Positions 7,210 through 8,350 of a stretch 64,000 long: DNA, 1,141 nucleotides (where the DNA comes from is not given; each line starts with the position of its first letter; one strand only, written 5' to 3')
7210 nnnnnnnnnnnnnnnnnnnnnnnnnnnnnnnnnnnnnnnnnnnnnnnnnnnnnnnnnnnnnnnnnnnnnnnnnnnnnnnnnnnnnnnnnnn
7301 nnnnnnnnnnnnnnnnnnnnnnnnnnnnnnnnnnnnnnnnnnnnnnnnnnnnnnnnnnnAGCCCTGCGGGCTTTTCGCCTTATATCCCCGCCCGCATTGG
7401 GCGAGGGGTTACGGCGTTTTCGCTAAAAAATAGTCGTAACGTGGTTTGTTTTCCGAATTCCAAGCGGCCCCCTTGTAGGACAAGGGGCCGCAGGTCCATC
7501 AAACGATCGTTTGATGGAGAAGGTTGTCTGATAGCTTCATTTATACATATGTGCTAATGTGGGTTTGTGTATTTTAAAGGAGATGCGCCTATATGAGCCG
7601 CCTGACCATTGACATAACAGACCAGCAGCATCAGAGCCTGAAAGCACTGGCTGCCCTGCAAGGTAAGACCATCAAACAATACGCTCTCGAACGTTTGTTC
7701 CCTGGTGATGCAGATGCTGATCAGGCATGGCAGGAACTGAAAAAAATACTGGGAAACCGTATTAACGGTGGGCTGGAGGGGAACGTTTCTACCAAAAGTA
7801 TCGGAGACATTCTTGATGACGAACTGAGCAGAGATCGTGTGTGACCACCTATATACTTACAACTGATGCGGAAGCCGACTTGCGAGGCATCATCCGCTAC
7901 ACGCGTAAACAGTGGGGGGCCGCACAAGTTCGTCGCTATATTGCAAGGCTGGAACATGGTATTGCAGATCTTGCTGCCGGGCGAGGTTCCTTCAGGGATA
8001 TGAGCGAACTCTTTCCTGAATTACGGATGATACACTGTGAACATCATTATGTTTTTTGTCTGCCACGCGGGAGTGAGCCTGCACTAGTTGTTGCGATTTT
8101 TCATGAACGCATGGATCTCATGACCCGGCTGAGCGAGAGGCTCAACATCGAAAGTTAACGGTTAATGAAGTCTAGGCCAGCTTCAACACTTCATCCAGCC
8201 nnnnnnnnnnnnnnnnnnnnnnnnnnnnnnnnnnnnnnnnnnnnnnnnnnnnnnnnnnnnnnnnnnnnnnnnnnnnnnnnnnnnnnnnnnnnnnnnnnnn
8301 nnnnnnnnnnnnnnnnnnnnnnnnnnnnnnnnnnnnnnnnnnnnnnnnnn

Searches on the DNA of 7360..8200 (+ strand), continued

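Call 46: get_annotated_region(hit=H157, flank=1500)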
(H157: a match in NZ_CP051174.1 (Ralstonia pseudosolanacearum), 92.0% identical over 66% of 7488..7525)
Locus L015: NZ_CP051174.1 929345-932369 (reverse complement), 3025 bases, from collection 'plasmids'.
description: Ralstonia pseudosolanacearum strain UW763 plasmid pUW763mp, complete sequence
organism: Ralstonia pseudosolanacearum (NCBI taxid 1310165)
taxonomy: Bacteria; Pseudomonadota; Betaproteobacteria; Burkholderiales; Burkholderiaceae; Ralstonia; Ralstonia pseudosolanacearum
host: -; source: Whole organism,tomato; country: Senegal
typing (MOB-suite, as given by PLSDB): mobilizable; relaxase MOBP
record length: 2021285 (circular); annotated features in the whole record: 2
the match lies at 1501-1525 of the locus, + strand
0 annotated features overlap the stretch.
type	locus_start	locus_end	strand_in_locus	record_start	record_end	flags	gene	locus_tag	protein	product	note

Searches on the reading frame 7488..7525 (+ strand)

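Call 80: search_protein_families(library=pfam, proteins=[L015:810-1385:-, L012:1176-1445:-])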
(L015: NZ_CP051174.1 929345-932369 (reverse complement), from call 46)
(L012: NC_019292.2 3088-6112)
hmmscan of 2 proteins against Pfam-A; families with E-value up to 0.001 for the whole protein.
L015:810-1385:- (191 aa): 9 families
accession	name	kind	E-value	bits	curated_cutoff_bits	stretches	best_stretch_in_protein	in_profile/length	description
PF00239.26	Resolvase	-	9.5e-47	159.2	23.3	1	3-135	2-144/145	Resolvase, N terminal domain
PF02796.21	HTH_7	-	3.6e-07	30.6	23.8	1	138-181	1-43/45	Helix-turn-helix domain of resolvase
PF13384.12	HTH_23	-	7.9e-06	26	24.6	1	146-180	4-38/50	Homeodomain-like domain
PF13551.12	HTH_29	-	6.1e-05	23.5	28.1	0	151-182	4-35/64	Winged helix-turn helix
PF08281.18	Sigma70_r4_2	-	0.00029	20.9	25.7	1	145-184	12-51/54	Sigma-70, region 4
PF13565.12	HTH_32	-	0.00037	21.4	33.7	1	122-180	8-73/73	Homeodomain-like domain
PF13309.12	HTH_22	-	0.00039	20.8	29.6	0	157-180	39-62/63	HTH domain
PF04545.22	Sigma70_r4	-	0.00062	19.7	24.1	0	145-175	6-36/50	Sigma-70, region 4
PF13518.12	HTH_28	-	0.00084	19.8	25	0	151-179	5-32/52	Helix-turn-helix domain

L012:1176-1445:- (90 aa): 2 families
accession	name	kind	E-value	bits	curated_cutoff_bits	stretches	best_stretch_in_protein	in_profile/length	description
PF01402.27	RHH_1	-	4.2e-05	23.8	20.5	1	3-40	2-39/39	Ribbon-helix-helix protein, copG family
PF21775.3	PutA_1st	-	0.00038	20.3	27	1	8-40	1-33/33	PutA, RHH domain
